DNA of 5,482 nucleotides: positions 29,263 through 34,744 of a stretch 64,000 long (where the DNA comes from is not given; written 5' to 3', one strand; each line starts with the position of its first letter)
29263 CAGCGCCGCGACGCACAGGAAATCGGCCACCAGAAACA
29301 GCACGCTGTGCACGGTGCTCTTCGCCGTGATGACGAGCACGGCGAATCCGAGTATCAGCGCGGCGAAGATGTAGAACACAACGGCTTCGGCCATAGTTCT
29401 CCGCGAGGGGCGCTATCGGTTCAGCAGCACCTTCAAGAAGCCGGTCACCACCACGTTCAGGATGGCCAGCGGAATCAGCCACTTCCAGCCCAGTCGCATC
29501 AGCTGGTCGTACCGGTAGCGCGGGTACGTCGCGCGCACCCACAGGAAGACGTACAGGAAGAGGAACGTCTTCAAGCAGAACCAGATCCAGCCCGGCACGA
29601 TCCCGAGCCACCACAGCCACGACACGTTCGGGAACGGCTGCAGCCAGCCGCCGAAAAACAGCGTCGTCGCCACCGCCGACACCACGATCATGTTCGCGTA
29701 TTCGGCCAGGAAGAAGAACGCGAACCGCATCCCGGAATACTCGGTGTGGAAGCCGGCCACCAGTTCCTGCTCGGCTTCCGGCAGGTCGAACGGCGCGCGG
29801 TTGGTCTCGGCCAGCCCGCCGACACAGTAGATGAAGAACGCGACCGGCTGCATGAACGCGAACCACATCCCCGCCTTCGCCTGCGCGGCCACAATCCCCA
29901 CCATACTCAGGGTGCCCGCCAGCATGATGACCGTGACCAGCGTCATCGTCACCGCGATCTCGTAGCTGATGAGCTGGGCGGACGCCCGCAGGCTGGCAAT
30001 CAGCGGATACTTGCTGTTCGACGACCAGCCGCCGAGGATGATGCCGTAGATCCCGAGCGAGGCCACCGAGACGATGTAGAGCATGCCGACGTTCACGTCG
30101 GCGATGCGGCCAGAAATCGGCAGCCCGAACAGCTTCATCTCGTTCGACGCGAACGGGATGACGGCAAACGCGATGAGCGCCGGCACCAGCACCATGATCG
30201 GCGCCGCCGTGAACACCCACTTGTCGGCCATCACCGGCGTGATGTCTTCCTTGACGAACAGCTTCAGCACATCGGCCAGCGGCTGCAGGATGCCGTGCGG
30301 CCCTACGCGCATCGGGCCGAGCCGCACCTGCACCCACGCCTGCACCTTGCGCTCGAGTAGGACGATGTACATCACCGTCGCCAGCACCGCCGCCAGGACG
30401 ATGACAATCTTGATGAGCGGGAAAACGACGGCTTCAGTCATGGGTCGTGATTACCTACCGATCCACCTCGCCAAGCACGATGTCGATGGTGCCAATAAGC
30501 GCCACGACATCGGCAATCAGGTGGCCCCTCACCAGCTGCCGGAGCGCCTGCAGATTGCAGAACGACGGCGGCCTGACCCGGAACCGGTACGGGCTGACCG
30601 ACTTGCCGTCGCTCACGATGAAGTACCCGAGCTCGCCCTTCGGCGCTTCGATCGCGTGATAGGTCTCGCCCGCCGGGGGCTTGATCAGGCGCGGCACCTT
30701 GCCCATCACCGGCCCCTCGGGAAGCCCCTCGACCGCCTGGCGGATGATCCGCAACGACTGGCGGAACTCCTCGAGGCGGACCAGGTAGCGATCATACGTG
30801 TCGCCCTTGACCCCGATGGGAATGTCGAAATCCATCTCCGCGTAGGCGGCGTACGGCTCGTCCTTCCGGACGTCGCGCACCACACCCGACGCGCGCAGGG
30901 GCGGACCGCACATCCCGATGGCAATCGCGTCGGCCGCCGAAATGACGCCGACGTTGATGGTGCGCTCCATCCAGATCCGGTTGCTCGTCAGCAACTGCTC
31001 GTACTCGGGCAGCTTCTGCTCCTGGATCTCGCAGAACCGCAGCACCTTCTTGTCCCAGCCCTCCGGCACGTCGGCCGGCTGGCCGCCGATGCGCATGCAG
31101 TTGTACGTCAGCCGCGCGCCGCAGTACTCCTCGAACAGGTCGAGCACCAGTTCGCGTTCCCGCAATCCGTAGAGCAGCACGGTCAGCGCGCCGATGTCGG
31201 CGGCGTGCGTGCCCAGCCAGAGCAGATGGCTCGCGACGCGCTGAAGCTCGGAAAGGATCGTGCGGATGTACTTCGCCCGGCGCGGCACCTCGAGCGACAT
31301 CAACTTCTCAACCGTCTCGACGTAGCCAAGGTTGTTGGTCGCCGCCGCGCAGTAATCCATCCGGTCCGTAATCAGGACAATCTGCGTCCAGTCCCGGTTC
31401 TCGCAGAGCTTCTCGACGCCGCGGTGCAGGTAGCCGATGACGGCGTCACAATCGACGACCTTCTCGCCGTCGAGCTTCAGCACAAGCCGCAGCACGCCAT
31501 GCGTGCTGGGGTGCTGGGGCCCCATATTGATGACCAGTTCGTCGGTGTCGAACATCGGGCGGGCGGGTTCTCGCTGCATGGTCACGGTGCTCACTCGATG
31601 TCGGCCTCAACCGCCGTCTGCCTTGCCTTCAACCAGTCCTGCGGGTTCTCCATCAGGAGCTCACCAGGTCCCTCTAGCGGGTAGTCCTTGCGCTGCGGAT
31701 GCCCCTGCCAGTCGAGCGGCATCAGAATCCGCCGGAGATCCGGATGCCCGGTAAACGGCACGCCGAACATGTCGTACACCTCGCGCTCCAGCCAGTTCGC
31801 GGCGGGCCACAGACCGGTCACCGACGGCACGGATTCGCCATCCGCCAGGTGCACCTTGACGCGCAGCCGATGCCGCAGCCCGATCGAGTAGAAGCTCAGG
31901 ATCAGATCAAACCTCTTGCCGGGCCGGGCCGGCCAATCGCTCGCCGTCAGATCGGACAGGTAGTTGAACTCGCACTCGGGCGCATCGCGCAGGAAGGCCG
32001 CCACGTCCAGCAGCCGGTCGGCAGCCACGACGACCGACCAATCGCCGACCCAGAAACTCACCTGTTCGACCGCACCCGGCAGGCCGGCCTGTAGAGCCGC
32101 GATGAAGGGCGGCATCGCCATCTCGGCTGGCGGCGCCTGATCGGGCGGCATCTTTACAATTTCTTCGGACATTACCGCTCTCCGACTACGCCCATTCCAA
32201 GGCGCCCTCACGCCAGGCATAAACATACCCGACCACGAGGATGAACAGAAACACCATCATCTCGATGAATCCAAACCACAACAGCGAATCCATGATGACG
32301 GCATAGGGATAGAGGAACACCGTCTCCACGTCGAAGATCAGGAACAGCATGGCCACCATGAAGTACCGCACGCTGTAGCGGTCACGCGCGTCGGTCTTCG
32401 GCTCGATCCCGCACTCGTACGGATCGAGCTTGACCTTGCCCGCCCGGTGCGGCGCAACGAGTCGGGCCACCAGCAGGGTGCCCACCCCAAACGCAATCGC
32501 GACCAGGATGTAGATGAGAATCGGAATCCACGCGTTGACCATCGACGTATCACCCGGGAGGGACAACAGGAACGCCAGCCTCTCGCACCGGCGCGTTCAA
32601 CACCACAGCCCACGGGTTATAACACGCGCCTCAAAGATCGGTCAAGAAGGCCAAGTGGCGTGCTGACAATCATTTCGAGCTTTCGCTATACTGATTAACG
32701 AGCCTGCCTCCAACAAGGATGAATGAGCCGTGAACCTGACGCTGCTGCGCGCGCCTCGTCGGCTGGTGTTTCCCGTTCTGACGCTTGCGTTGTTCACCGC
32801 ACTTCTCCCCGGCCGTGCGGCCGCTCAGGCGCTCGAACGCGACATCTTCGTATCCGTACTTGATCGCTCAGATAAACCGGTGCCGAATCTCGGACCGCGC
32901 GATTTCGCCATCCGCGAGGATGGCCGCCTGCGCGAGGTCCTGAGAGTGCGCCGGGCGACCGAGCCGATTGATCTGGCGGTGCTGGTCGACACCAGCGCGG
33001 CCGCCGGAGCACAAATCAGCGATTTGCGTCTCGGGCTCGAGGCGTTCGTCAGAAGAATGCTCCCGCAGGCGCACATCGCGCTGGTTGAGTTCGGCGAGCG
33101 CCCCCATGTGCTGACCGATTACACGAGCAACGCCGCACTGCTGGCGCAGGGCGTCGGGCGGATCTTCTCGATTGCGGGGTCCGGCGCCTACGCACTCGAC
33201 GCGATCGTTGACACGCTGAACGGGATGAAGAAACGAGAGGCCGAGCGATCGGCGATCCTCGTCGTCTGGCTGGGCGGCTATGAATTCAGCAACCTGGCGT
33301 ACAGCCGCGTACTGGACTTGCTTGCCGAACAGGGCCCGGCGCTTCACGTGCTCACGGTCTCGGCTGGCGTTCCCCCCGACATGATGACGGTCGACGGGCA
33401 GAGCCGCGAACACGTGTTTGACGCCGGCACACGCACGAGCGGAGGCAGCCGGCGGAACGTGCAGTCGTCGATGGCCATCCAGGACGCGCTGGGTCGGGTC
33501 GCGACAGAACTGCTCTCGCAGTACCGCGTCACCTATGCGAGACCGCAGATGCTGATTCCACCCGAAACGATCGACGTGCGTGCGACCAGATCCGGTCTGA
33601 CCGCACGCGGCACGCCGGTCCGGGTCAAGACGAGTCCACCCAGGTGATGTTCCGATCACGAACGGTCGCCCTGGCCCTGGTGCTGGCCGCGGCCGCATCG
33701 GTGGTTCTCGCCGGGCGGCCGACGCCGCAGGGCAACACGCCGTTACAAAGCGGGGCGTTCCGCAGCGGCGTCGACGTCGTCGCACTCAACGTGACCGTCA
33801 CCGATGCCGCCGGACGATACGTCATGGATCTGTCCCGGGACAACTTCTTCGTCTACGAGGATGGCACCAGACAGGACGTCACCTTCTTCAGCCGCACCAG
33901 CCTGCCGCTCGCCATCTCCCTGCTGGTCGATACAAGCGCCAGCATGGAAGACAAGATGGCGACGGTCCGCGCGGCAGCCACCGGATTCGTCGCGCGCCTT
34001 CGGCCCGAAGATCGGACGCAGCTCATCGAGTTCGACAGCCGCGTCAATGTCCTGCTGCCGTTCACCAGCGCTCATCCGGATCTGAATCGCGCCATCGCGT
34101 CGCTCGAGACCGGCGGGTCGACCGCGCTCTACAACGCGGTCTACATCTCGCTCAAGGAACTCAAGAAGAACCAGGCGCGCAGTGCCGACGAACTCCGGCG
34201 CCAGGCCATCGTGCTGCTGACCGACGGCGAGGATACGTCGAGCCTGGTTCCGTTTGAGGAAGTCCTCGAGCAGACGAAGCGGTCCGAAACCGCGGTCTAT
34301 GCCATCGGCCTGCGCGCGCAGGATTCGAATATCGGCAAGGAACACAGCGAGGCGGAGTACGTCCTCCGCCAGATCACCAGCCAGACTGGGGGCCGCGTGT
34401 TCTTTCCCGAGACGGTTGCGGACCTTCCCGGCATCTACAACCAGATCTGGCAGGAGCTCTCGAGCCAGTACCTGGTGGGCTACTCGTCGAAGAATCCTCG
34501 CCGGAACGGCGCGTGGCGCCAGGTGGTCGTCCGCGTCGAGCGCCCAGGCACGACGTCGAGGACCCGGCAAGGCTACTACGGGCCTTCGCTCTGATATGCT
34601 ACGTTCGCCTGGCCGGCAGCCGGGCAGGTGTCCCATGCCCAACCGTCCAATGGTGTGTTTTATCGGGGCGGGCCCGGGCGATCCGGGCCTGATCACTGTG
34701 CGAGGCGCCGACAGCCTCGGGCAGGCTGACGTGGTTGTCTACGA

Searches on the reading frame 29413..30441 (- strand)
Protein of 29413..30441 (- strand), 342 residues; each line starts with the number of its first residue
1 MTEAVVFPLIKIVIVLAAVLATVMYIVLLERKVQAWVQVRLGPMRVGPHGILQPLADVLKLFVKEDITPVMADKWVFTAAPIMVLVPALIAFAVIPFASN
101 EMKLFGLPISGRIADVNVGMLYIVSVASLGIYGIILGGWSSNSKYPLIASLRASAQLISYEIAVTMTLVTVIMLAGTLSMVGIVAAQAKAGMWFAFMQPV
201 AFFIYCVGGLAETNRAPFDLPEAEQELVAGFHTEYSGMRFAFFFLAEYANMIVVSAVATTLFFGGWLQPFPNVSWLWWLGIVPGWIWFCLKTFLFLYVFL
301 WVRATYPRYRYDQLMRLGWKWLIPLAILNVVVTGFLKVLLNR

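Call 21: search_protein_families(library=pfam, proteins=[window:29413-30441:-], max_evalue=0.00001)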
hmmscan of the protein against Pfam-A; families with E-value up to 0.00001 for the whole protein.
window:29413-30441:- (342 aa): 1 family
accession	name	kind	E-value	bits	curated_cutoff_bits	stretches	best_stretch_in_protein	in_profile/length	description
PF00146.26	NADHdh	-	1.4e-124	415.8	27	1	10-333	1-297/298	NADH dehydrogenase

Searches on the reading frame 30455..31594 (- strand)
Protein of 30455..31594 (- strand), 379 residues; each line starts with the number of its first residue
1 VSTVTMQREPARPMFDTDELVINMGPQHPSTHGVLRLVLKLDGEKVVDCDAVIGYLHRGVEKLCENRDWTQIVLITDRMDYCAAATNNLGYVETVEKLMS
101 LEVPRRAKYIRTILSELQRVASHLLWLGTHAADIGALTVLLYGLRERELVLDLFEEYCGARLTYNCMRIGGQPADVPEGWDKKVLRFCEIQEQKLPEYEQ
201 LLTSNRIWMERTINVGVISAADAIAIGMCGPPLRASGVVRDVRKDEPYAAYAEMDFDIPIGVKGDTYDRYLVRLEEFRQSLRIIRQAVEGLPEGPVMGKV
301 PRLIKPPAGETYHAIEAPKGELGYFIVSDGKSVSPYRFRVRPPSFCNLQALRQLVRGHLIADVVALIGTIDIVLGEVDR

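Call 21: search_protein_families(library=pfam, proteins=[window:30455-31594:-], max_evalue=0.00001)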
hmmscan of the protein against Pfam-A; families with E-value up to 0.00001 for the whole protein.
window:30455-31594:- (379 aa): 2 families
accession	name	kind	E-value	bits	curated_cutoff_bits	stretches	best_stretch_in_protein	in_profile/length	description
PF00346.24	Complex1_49kDa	-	2.3e-98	329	24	2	133-303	1-171/271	Respiratory-chain NADH dehydrogenase, 49 Kd subunit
PF00374.24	NiFeSe_Hases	-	6.9e-07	29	25.8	0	58-126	1-69/508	Nickel-dependent hydrogenase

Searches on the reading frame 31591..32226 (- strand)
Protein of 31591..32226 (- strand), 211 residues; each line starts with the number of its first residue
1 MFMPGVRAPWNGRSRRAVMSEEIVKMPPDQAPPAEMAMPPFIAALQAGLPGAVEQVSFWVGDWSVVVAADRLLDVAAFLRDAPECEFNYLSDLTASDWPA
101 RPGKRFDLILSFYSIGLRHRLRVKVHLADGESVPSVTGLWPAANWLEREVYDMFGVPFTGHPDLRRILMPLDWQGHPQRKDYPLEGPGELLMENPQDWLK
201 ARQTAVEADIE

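Call 21: search_protein_families(library=pfam, proteins=[window:31591-32226:-], max_evalue=0.00001)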
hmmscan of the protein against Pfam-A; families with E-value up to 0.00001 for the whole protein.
window:31591-32226:- (211 aa): 1 family
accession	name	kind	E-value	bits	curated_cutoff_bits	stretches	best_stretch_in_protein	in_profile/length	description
PF00329.25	Complex1_30kDa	-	2.6e-46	157.6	22.5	1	65-186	1-122/124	Respiratory-chain NADH dehydrogenase, 30 Kd subunit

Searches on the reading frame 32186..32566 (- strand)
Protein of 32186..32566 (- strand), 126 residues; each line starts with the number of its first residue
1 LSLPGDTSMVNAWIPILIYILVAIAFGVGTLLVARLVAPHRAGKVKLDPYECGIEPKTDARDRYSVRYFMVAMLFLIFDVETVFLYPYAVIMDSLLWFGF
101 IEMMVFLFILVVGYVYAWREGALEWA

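Call 21: search_protein_families(library=pfam, proteins=[window:32186-32566:-], max_evalue=0.00001)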
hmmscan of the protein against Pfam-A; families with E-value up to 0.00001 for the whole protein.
window:32186-32566:- (126 aa): 1 family
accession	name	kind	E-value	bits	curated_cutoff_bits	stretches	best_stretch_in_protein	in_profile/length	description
PF00507.24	Oxidored_q4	-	7e-38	129.2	23.3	1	29-125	3-99/99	NADH-ubiquinone/plastoquinone oxidoreductase, chain 3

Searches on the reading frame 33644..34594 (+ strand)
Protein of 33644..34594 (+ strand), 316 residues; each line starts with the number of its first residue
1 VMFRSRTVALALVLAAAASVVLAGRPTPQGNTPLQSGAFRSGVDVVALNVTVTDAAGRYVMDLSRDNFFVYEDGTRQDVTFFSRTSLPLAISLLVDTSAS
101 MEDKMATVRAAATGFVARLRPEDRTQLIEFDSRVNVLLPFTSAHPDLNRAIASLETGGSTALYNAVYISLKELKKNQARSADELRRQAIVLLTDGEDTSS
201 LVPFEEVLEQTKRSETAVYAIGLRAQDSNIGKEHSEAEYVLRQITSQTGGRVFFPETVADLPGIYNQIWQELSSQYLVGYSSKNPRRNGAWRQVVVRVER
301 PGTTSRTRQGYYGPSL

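Call 21: search_protein_families(library=pfam, proteins=[window:33644-34594:+], max_evalue=0.00001)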
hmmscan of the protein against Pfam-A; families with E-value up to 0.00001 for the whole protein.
window:33644-34594:+ (316 aa): 3 families
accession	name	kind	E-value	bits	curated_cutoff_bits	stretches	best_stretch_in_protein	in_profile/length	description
PF13519.12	VWA_2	-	2.6e-17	63.8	27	1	93-196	3-107/107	von Willebrand factor type A domain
PF00092.34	VWA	-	3.9e-17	63.4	23.8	1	91-266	2-173/174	von Willebrand factor type A domain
PF05762.20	VWA_CoxE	-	1.6e-08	34.7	26.4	1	79-228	46-190/222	VWA domain containing CoxE-like protein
